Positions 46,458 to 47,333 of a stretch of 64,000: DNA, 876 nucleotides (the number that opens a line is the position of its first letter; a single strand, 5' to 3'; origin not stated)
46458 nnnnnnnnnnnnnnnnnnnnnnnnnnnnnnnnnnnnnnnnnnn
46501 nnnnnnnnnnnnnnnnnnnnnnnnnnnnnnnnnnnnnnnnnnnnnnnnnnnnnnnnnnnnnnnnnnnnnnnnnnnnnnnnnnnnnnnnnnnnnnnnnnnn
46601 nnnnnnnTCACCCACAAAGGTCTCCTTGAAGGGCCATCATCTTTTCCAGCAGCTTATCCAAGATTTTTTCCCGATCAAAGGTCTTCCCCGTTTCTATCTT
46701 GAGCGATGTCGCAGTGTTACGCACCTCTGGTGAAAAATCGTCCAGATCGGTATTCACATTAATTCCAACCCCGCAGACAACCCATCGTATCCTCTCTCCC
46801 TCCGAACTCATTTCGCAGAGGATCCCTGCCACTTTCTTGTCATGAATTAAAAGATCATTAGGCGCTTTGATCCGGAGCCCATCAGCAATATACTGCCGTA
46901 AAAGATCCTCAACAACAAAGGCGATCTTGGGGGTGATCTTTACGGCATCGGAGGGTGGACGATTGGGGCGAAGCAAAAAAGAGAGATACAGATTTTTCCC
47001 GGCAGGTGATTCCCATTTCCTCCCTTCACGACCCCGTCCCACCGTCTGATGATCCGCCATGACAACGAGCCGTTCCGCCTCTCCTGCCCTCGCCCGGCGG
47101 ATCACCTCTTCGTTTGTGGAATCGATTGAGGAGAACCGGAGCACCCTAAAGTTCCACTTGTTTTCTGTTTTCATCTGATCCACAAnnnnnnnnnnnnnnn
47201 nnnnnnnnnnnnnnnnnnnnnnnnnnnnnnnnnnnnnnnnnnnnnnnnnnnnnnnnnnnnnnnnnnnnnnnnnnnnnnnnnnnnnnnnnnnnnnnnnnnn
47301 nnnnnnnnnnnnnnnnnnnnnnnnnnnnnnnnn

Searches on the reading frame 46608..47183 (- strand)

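Call 51: search_protein_families(library=pfam, proteins=[window:46608-47183:-], max_evalue=0.0001)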
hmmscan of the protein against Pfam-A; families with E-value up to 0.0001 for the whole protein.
window:46608-47183:- (191 aa): 1 family
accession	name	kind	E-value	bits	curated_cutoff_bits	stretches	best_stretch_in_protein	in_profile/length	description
PF03099.24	BPL_LplA_LipB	-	1.1e-17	64.7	21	1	20-142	5-133/133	Biotin/lipoate A/B protein ligase family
